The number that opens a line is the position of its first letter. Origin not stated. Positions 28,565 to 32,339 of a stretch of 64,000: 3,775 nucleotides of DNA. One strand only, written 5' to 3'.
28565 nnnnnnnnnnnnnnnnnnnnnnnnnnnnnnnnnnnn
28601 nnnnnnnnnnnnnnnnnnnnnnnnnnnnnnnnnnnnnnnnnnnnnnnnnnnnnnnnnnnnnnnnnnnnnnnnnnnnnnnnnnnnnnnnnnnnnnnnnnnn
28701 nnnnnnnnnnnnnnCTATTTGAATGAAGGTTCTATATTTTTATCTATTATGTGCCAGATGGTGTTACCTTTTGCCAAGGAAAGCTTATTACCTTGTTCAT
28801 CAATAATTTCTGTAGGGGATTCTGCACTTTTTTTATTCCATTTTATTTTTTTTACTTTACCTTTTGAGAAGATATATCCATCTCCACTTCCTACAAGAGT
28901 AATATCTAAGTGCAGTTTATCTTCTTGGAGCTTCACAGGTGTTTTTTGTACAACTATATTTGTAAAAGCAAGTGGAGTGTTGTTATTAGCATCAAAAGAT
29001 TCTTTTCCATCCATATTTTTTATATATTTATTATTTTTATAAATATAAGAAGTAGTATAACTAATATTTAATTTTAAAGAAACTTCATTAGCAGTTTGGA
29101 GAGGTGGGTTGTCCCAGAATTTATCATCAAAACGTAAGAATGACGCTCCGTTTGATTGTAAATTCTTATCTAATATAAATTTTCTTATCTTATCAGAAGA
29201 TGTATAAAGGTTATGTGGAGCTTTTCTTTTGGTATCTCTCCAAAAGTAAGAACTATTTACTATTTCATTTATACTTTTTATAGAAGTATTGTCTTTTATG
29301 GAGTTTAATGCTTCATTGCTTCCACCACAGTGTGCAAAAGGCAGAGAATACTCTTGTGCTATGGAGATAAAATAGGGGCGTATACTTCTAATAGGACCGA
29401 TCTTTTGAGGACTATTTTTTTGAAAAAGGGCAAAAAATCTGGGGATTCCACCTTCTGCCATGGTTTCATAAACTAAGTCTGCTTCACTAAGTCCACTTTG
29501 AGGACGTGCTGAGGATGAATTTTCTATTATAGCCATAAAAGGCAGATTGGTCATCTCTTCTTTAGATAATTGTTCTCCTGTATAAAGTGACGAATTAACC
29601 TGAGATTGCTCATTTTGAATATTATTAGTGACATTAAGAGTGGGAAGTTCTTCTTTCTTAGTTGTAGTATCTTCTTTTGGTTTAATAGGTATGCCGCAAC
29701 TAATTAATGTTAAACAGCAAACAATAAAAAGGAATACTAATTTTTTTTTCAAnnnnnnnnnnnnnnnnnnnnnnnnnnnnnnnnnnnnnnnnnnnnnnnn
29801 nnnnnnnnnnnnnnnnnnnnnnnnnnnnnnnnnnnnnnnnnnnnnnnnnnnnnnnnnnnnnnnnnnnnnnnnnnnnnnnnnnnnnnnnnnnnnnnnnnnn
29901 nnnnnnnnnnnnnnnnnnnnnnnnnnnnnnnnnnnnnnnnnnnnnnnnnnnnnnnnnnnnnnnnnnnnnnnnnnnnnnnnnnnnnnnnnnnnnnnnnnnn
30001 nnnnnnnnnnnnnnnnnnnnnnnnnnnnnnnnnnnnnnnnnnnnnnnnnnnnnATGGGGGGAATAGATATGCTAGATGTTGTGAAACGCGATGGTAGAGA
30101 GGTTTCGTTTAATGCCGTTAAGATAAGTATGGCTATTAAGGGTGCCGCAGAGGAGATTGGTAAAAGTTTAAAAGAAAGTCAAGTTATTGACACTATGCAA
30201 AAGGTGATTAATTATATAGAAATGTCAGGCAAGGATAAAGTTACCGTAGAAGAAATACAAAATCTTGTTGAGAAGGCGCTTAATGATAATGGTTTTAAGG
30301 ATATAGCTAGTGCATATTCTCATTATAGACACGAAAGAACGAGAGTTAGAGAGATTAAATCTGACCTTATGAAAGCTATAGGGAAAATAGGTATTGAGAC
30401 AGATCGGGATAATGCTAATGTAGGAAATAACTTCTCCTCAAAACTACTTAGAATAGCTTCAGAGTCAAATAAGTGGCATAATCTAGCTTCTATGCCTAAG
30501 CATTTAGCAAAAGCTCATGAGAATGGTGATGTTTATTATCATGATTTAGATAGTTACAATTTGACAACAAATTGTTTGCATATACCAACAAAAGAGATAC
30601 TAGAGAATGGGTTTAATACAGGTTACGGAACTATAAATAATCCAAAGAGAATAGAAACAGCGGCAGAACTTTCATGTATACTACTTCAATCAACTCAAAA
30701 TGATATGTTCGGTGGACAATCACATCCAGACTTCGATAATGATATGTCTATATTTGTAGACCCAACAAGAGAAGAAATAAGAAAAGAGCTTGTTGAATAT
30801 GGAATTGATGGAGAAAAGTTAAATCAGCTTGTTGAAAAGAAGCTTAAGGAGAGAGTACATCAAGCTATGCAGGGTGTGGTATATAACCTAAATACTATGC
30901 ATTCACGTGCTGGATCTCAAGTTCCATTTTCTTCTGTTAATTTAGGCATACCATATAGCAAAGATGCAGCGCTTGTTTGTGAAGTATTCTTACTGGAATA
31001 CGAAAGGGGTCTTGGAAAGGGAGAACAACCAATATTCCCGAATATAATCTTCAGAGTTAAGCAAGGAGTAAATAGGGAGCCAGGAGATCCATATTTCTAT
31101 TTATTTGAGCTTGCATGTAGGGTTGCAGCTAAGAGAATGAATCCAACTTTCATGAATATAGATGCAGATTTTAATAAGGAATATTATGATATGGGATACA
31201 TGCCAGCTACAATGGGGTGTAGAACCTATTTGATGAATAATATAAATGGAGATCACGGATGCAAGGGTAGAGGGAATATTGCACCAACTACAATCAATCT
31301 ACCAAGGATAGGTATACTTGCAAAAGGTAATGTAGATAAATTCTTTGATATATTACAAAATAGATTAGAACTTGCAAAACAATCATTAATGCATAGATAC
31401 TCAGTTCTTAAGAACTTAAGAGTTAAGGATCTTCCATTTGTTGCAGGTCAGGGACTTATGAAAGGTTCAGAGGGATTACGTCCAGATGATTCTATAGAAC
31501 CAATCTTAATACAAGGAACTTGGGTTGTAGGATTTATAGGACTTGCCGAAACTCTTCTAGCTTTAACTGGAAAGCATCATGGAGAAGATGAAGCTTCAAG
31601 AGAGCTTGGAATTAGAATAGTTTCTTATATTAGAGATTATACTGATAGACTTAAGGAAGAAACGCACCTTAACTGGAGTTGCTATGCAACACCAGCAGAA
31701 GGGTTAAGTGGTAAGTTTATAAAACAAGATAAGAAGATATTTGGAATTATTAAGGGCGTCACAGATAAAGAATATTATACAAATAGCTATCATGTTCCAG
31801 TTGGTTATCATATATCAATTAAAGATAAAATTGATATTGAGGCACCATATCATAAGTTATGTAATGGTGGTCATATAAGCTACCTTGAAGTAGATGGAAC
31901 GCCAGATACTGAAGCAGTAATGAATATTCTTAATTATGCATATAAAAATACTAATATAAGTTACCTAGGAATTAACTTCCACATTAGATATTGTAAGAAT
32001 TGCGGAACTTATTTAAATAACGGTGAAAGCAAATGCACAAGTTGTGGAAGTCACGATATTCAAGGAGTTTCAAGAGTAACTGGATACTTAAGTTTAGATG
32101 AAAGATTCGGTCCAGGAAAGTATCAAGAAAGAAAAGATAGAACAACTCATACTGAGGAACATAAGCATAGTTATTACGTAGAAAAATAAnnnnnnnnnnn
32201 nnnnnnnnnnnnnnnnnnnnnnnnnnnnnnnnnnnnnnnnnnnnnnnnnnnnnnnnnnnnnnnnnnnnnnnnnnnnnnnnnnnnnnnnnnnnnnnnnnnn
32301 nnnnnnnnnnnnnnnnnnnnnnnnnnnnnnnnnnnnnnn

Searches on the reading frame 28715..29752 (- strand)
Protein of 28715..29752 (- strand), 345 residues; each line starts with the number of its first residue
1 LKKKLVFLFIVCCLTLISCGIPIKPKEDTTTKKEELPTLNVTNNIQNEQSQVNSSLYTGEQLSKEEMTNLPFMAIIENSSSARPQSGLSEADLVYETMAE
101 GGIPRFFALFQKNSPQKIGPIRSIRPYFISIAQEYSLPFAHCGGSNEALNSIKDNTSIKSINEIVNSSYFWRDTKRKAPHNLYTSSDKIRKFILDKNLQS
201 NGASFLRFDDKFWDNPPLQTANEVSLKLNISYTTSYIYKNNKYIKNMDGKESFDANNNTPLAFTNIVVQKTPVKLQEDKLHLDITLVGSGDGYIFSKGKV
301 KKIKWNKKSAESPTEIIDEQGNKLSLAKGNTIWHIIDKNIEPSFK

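Call 38: search_protein_families(library=pfam, proteins=[window:28715-29752:-], max_evalue=0.001)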
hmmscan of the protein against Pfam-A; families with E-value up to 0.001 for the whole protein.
window:28715-29752:- (345 aa): 2 families
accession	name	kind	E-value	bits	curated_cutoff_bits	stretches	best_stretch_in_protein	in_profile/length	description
PF11258.13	DUF3048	-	6.5e-48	163.1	25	1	58-197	2-146/148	Protein of unknown function (DUF3048) N-terminal domain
PF17479.7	DUF3048_C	-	4.5e-24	85.4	25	1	232-331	11-112/114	Protein of unknown function (DUF3048) C-terminal domain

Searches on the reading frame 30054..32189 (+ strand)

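Call 38: search_protein_families(library=pfam, proteins=[window:30054-32189:+], max_evalue=0.001)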
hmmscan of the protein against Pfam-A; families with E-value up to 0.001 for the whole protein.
window:30054-32189:+ (711 aa): 2 families
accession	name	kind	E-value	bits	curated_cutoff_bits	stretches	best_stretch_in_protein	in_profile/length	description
PF13597.11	NRDD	-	3.7e-187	623.8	26.2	1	119-699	1-562/562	Anaerobic ribonucleoside-triphosphate reductase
PF03477.21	ATP-cone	-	1.2e-21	77.5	25.8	1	9-96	3-87/88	ATP cone domain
